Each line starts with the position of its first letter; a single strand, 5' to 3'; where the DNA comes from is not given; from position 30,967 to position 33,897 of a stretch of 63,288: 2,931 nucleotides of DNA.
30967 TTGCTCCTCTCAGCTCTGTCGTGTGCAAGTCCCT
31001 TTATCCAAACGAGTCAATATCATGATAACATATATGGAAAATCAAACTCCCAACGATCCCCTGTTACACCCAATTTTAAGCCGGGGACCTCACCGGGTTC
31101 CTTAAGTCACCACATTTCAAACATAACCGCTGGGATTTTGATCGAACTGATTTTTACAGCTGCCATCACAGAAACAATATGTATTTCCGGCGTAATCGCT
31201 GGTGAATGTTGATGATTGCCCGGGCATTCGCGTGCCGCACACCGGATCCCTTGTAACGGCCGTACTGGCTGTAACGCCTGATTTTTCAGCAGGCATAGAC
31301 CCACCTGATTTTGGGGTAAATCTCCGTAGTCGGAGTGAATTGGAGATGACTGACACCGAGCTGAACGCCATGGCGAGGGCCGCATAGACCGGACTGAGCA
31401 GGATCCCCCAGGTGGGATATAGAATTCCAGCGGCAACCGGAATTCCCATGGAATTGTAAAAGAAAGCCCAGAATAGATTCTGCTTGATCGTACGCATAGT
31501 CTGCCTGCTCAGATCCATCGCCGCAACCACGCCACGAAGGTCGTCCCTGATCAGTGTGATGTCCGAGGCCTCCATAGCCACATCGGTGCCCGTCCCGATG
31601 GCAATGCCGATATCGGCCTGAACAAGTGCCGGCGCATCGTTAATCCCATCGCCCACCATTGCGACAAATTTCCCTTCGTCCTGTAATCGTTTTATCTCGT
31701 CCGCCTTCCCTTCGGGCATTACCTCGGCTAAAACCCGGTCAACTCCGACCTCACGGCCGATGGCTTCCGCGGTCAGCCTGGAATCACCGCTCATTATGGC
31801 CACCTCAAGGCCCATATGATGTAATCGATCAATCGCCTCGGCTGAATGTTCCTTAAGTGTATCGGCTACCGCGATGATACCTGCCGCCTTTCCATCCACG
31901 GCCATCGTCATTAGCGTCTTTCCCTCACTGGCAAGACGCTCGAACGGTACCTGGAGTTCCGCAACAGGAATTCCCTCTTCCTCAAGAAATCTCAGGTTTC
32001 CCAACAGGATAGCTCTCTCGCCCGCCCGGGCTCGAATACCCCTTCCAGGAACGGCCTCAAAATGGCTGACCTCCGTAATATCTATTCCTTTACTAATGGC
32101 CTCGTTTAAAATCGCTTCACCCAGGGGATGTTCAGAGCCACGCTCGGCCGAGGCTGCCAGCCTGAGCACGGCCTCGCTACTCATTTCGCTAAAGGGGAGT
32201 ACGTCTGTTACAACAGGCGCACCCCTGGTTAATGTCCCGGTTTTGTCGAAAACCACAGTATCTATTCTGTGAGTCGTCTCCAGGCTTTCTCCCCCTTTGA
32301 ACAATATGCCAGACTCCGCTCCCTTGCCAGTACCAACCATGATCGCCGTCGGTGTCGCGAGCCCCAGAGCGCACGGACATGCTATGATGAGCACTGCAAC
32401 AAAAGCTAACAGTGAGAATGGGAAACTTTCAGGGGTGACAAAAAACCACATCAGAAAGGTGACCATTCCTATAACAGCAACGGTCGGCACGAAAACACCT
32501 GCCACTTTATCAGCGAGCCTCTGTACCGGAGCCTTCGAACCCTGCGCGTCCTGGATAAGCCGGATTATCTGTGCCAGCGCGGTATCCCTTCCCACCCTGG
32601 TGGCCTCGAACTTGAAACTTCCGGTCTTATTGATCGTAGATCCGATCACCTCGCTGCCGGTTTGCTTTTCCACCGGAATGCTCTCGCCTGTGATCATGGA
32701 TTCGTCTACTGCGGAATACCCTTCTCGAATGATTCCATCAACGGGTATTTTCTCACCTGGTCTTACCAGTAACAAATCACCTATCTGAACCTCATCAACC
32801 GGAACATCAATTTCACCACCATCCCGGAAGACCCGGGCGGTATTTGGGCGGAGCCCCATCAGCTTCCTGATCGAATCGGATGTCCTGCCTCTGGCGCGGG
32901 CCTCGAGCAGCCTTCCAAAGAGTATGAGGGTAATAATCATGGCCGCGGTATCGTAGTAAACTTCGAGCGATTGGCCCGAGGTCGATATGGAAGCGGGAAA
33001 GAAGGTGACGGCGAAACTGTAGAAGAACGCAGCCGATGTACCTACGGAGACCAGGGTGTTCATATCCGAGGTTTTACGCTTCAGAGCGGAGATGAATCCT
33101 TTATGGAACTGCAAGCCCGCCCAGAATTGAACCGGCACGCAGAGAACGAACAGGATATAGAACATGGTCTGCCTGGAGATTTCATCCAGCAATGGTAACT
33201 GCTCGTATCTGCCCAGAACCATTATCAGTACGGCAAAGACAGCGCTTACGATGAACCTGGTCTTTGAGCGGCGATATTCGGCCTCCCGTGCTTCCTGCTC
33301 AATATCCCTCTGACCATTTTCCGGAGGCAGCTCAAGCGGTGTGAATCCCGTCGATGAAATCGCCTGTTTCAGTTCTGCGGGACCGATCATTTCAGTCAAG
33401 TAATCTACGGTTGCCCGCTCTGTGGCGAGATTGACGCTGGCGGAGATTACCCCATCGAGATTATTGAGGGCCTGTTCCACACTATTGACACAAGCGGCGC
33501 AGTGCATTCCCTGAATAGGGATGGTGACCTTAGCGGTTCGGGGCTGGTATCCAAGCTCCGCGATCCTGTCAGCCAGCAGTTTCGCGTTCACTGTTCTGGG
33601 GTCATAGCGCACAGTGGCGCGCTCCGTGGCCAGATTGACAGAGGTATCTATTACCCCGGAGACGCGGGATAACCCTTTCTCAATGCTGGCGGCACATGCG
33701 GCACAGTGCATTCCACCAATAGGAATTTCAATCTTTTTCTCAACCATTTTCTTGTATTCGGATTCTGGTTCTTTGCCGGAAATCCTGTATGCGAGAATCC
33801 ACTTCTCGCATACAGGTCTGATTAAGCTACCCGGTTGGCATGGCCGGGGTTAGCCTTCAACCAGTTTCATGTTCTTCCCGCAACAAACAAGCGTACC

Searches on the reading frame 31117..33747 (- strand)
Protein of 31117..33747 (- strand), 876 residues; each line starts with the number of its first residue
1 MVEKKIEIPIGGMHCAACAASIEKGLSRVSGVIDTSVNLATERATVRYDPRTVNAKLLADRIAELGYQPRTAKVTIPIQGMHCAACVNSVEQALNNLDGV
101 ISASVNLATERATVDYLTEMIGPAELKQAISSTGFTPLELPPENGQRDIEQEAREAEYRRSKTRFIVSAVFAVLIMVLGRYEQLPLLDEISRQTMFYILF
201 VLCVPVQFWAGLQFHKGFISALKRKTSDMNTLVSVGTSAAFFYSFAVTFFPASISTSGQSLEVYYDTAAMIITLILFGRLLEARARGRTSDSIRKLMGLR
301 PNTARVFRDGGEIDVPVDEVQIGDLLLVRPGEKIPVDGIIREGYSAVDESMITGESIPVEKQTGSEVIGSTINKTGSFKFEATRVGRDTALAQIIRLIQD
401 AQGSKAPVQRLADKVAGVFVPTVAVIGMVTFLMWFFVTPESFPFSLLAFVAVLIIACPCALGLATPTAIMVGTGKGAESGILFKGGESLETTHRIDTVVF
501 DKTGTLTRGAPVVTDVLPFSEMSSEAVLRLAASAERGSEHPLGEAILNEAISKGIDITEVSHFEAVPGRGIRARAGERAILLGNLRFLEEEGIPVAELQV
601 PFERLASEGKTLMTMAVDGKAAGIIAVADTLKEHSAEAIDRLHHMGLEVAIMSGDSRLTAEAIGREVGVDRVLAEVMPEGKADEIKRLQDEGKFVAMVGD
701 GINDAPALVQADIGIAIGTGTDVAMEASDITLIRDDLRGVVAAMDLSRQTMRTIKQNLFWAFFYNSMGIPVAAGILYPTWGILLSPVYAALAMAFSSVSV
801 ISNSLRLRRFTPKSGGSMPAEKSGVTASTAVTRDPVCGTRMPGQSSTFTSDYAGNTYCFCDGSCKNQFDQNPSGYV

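Call 24: search_protein_families(library=pfam, proteins=[window:31117-33747:-])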
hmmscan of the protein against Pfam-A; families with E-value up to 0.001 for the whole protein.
window:31117-33747:- (876 aa): 7 families
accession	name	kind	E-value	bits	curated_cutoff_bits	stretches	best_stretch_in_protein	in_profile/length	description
PF00122.25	E1-E2_ATPase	-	5.4e-62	209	28.1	1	299-478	2-180/181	E1-E2 ATPase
PF00702.32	Hydrolase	-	4.3e-37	128.8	26.4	1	495-712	1-191/191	haloacid dehalogenase-like hydrolase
PF00403.32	HMA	-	8.3e-35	119.4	24.8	2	75-135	1-61/62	Heavy-metal-associated domain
PF04945.19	YHS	-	2.8e-08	34.1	30.3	1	834-875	3-43/47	YHS domain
PF19803.4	DUF6286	-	5.5e-05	24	35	0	80-132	34-86/108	Family of unknown function (DUF6286)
PF08282.18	Hydrolase_3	-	7.1e-05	23.1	20.9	0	691-743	202-254/255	haloacid dehalogenase-like hydrolase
PF12710.13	HAD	-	0.00014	22.8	27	1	630-708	85-188/189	haloacid dehalogenase-like hydrolase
